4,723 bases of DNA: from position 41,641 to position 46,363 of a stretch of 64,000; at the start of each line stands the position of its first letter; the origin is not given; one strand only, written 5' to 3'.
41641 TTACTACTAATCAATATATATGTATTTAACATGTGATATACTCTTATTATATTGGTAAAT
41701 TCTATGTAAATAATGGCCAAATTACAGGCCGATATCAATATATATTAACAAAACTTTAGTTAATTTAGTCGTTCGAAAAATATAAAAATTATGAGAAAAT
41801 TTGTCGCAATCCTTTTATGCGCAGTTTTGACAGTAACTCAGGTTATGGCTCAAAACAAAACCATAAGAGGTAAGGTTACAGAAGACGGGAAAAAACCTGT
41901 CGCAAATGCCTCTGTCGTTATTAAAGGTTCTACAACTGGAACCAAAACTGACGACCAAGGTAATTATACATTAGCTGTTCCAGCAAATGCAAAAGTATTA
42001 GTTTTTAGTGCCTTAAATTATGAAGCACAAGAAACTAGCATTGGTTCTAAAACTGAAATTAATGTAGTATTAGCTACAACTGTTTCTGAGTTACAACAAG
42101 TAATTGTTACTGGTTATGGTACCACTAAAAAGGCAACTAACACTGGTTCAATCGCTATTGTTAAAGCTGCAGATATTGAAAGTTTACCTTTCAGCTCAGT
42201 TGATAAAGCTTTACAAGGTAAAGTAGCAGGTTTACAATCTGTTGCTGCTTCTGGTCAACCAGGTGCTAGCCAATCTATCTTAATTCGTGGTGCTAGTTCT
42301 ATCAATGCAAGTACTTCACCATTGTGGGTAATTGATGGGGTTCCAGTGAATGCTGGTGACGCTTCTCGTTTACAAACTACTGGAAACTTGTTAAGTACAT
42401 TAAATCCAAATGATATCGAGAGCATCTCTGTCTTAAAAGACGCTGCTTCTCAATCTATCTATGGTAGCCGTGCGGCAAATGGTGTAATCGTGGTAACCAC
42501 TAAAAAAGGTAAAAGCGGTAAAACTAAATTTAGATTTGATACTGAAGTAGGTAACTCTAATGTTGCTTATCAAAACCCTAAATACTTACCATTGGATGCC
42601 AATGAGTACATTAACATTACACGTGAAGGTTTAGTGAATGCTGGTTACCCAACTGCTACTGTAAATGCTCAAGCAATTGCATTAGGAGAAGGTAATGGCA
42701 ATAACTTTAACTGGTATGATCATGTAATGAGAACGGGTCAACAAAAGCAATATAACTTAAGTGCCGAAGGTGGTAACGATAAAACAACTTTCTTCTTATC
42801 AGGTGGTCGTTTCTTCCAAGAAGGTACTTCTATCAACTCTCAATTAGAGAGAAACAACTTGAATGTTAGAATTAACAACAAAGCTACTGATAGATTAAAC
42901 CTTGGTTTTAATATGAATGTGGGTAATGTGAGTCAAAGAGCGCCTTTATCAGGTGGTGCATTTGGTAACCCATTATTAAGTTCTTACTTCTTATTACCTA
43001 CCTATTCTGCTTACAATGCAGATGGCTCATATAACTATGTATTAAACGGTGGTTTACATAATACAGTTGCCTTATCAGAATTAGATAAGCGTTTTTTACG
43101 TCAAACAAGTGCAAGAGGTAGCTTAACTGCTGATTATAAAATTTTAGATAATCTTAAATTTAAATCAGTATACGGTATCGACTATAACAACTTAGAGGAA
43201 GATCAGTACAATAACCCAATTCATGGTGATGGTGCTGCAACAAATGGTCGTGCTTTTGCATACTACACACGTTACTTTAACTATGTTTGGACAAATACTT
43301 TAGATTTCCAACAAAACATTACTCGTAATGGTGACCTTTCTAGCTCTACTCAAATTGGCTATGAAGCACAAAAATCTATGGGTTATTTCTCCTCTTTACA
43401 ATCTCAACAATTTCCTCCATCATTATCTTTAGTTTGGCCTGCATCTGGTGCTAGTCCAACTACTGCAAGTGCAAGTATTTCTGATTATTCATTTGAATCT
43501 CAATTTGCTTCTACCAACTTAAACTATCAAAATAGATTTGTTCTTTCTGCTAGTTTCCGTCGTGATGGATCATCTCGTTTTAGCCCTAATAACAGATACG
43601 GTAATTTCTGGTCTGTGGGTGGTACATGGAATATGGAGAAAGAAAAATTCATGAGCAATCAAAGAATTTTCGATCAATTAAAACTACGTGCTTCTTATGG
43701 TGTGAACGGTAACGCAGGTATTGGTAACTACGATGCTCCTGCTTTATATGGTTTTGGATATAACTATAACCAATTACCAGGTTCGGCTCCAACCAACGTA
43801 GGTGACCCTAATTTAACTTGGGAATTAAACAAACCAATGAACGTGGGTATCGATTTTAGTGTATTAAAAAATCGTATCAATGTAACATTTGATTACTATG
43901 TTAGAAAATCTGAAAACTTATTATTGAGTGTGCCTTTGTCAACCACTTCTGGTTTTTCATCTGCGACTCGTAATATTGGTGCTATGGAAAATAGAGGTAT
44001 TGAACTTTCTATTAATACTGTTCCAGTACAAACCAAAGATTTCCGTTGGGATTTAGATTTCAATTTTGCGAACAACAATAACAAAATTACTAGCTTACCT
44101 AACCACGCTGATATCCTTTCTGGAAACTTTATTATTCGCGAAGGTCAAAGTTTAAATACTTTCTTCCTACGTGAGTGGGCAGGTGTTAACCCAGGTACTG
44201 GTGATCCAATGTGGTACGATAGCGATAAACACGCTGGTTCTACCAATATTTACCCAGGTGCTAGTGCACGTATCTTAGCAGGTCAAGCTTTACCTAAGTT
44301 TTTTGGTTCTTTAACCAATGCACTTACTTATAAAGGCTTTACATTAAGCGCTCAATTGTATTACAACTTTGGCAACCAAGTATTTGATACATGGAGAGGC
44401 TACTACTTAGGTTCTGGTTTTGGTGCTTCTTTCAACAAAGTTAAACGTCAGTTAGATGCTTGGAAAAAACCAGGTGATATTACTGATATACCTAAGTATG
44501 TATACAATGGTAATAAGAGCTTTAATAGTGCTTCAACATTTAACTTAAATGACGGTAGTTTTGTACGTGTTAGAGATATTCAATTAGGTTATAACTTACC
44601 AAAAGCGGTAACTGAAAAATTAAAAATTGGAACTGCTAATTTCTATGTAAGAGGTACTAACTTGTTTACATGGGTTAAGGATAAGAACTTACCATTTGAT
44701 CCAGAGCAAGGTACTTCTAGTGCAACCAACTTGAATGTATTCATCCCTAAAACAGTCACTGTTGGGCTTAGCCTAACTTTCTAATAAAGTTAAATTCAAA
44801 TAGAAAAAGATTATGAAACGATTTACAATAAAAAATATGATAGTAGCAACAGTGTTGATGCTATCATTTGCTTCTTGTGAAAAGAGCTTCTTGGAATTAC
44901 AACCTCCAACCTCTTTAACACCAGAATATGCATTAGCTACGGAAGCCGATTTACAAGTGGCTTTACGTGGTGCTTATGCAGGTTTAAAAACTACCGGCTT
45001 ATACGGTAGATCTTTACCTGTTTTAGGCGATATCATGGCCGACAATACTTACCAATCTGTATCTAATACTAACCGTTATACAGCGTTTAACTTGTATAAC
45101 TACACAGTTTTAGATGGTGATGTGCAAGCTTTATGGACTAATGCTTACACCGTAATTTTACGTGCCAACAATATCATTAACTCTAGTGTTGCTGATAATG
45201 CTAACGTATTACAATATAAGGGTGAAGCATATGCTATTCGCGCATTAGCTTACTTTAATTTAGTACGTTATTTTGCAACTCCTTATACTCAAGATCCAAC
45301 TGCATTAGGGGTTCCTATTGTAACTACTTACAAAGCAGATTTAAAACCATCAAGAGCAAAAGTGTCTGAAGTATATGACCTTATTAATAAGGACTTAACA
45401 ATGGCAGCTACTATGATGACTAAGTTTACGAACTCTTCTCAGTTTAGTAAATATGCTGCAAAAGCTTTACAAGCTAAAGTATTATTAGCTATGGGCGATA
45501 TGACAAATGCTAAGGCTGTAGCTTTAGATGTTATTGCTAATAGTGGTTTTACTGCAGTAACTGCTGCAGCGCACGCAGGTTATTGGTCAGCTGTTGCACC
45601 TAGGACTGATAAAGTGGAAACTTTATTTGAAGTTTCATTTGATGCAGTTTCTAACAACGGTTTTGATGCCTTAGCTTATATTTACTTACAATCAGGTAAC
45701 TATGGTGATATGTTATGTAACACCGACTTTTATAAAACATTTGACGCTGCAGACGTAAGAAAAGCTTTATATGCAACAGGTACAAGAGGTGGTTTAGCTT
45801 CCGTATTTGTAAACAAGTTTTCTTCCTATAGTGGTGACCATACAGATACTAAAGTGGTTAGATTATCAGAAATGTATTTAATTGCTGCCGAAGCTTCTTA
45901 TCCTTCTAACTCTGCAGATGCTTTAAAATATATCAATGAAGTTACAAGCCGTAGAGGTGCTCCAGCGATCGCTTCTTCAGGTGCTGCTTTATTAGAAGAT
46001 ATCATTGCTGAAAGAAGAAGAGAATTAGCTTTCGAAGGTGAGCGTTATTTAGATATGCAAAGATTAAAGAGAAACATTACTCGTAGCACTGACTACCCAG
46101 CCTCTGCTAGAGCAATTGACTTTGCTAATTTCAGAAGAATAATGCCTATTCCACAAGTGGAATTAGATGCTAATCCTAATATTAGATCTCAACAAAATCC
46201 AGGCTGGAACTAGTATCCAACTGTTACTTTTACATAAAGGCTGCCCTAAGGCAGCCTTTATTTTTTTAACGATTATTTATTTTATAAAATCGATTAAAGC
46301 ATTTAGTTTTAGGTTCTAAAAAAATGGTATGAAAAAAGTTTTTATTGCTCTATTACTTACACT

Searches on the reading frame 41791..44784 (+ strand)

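Call 8: search_protein_families(library=pfam, proteins=[window:41791-44784:+])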
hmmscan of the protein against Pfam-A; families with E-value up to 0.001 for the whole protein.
window:41791-44784:+ (997 aa): 3 families
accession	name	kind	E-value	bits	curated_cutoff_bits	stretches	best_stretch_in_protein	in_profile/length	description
PF07715.20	Plug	-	2.8e-21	76.4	23.9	1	114-232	2-107/107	TonB-dependent Receptor Plug Domain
PF13715.12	CarbopepD_reg_2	-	3.3e-16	59.5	32.2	1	25-106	1-88/88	CarboxypepD_reg-like domain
PF13620.12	CarboxypepD_reg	-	1.4e-11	45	32.3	1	24-94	1-81/82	Carboxypeptidase regulatory-like domain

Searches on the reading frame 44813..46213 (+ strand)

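Call 8: search_protein_families(library=pfam, proteins=[window:44813-46213:+])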
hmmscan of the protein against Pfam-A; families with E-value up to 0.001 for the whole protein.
window:44813-46213:+ (466 aa): 2 families
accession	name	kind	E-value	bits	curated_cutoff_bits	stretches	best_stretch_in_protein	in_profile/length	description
PF07980.17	SusD_RagB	-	2.6e-24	86.8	23.1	1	335-465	145-297/297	SusD family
PF14322.12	SusD-like_3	-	5.7e-23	82.6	27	1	26-225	2-191/191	Starch-binding associating with outer membrane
